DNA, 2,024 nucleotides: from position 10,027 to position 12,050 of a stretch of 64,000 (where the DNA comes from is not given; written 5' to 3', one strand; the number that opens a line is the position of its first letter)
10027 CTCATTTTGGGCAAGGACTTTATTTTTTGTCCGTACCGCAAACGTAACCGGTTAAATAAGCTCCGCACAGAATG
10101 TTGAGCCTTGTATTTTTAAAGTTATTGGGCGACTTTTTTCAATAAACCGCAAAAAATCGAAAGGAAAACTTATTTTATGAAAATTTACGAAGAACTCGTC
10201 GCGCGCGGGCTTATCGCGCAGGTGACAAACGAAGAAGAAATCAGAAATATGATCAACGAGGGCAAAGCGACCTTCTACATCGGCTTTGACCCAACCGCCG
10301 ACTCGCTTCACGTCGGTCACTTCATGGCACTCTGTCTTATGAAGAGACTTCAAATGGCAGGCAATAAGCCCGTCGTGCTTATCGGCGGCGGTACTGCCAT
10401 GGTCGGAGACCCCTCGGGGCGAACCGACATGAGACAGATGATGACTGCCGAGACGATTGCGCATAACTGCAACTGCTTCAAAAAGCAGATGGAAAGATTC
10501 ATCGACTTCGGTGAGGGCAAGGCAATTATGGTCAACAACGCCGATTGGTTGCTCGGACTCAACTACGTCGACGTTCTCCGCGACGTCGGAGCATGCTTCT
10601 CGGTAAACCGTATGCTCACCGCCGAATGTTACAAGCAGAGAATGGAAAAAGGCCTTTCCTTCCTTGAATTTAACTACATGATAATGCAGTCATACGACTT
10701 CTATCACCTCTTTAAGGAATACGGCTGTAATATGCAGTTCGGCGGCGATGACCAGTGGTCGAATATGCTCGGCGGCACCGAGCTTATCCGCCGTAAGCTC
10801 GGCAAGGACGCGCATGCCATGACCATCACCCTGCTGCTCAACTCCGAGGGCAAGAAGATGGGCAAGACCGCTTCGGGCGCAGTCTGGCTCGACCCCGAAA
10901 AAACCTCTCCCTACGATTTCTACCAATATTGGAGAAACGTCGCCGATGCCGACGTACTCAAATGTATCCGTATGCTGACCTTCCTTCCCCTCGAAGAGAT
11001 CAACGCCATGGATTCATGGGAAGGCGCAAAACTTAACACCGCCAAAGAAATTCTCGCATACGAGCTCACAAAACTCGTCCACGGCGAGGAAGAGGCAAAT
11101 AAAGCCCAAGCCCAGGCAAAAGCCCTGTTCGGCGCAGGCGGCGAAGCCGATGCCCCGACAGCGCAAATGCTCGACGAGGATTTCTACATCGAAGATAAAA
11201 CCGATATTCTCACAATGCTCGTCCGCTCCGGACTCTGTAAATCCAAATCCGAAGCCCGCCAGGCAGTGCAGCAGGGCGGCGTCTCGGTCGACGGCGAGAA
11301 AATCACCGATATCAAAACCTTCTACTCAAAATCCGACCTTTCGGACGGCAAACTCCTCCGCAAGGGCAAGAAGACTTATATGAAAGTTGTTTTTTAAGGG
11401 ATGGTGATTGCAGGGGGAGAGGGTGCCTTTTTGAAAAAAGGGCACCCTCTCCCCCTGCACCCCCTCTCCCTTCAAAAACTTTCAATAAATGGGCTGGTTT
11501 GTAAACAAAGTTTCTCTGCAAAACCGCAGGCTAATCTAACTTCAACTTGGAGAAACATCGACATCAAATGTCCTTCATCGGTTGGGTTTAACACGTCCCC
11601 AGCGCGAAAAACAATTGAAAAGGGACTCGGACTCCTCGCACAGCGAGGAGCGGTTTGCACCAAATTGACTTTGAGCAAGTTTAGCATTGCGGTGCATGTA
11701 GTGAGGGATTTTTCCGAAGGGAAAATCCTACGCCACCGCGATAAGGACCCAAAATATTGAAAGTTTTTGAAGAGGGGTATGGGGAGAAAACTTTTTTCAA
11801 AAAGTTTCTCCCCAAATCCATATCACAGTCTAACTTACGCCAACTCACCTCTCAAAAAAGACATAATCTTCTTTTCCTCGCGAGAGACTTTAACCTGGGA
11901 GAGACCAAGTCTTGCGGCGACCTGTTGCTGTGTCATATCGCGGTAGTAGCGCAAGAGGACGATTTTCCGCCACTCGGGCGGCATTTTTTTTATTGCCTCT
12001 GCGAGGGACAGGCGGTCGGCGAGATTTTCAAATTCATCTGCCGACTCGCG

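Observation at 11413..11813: Two inverted long copies of an unannotated structured intergenic element with a covarying hairpin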

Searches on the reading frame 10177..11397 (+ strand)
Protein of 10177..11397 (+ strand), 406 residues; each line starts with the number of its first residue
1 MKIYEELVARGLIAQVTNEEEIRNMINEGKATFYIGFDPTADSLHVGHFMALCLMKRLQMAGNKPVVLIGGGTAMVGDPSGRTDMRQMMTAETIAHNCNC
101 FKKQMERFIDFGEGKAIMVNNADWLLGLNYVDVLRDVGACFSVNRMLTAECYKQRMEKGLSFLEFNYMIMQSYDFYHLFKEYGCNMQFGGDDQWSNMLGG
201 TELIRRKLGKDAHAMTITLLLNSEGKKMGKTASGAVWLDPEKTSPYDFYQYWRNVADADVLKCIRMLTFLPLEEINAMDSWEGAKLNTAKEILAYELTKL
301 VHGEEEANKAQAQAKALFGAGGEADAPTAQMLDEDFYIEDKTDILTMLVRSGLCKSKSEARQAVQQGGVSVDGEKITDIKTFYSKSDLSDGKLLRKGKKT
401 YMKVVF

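Call 13: find_related_loci(query=window:10177-11397:+, collection=genome_contigs, flank=2000)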
Query window:10177-11397:+ (406 aa) in genome_contigs; peptide patterns used: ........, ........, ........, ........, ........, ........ (x = any residue, [..] = any of these).
600 stretches matched a pattern (row limit reached: there are more); 599 encode a relative of the query (tblastn E <= 1e-3); the best 80 are kept; 80 distinct loci.
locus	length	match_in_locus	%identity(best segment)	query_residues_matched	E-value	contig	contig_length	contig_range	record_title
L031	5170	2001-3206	82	4-406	0e+0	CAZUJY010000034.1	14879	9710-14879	MAG TPA_asm: uncultured Ruminococcus sp. isolate SRP315200_co1_543 genome assembly, contig: NODE_8144_length_14879_cov_1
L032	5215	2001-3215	80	1-406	0e+0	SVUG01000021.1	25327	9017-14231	MAG: Oscillospiraceae bacterium isolate SIG715 NODE_38451_length_25327_cov_5.544127, whole genome shotgun sequence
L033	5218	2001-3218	78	1-406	0e+0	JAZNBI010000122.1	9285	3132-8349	MAG: Eubacteriales bacterium isolate T1900044742_TS20190208.MAGScoT_cleanbin_000037 SGB_2076_k141_2072064, whole genome 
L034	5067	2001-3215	81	1-405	0e+0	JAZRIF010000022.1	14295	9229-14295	MAG: Eubacteriales bacterium isolate T1900045476_YK20190170.MAGScoT_cleanbin_000058 SGB_7273_k141_3374565, whole genome 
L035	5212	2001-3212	79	1-405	0e+0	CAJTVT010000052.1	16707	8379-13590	MAG TPA_asm: uncultured Lachnospiraceae bacterium isolate MGBC116954 genome assembly, contig: MGBC116954.52, whole genom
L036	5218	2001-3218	79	1-406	0e+0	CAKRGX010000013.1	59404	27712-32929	MAG: uncultured Eubacterium sp. isolate REFINED_METABAT215_TOP10_CONTIGS_1500_ASSEMBLY_K77_MERGED__Hadza_MoBio_hadza-E-H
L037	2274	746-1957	80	1-405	0e+0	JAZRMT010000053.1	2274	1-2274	MAG: Eubacteriales bacterium isolate T1900045419_YK20190109.MAGScoT_cleanbin_000039 SGB_7039_k141_2566420, whole genome 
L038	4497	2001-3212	82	1-405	0e+0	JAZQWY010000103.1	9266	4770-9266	MAG: Eubacteriales bacterium isolate T1900045163_TC20190157.MAGScoT_cleanbin_000027 SGB_5101_k141_2026499, whole genome 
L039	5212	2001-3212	81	1-405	0e+0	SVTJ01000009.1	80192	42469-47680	MAG: Oscillospiraceae bacterium isolate SIG692 NODE_7535_length_80192_cov_7.364292, whole genome shotgun sequence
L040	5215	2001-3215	80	1-405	0e+0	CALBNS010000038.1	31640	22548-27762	MAG TPA_asm: uncultured Clostridia bacterium isolate SRR6425755_bin.62_CONCOCT_v1.1_MAG genome assembly, contig: ERZ1767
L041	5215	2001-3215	79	1-405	0e+0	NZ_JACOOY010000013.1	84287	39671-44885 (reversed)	Dorea hominis strain NSJ-36 YM-YCFA-11_ctg013, whole genome shotgun sequence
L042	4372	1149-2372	78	1-406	0e+0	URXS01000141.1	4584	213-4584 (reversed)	uncultured Oscillibacter sp. isolate UMGS1448 genome assembly, contig: NODE_8571_length_4584_cov_7.799956, whole genome 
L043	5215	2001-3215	78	1-406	0e+0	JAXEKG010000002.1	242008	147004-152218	MAG: Eubacteriales bacterium isolate SUG2854 k141_186601, whole genome shotgun sequence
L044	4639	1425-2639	80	1-405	0e+0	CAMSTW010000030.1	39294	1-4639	MAG TPA_asm: uncultured Dorea sp. isolate SRR12358611_bin.14_metawrap_v1.3_MAG genome assembly, contig: NODE.231_length_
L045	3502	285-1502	79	1-406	0e+0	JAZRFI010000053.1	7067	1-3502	MAG: Eubacteriales bacterium isolate T1900045495_YK20190189.MAGScoT_cleanbin_000010 SGB_7430_k141_1687691, whole genome 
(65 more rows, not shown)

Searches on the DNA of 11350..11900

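Call 6: search_rna_families(source=window, start=11350, end=11900, threshold=evalue, max_evalue=10)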
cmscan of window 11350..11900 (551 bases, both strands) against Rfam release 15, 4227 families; matches with E-value up to 10: 62.
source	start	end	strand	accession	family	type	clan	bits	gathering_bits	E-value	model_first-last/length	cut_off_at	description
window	11392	11477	-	RF00873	mir-550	Gene; miRNA;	-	38.9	81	7.3e-07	1-85/85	no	mir-550 microRNA precursor family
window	11380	11483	-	RF03206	mir-3102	Gene; miRNA;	-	36.2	61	0.00011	1-104/104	no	mir-3102 microRNA precursor family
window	11395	11472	+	RF00873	mir-550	Gene; miRNA;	-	35.2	81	8.6e-06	1-85/85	no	mir-550 microRNA precursor family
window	11391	11477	+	RF03349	mir-3151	Gene; miRNA;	-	35.2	83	0.00026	1-85/85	no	mir-3151 microRNA precursor family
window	11399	11469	+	RF03941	mir-3158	Gene; miRNA;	-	33.5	97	0.00027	1-81/81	no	mir-3158 microRNA precursor family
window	11395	11473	+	RF03594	mir-3817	Gene; miRNA;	-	33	90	0.00013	1-89/89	no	mir-3817 microRNA precursor family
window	11391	11477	-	RF03349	mir-3151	Gene; miRNA;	-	32.5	83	0.0011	1-85/85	no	mir-3151 microRNA precursor family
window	11395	11473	-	RF03941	mir-3158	Gene; miRNA;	-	32.4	97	0.00049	1-81/81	no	mir-3158 microRNA precursor family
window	11397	11471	-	RF00870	mir-423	Gene; miRNA;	-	30.9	71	0.00023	1-81/81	no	mir-423 microRNA precursor family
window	11389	11481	-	RF03831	mir-627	Gene; miRNA;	-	30.4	86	7.7e-05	1-87/87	no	mir-627 microRNA precursor family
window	11385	11477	-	RF03184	mir-1250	Gene; miRNA;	-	30.2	80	0.00057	1-104/104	no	mir-1250 microRNA precursor family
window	11402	11464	-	RF00772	mir-328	Gene; miRNA;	-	29.9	70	0.004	1-75/75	no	mir-328 microRNA precursor family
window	11389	11479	+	RF03261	mir-1759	Gene; miRNA;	-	28.6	58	0.0022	1-75/75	no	mir-1759 microRNA precursor family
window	11395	11473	+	RF00958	mir-498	Gene; miRNA;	-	28.4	85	0.002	1-85/85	no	mir-498 microRNA precursor family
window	11396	11472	-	RF03964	mir-H1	Gene; miRNA;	-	28.2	97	0.016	1-85/85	no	mir-H1 microRNA precursor family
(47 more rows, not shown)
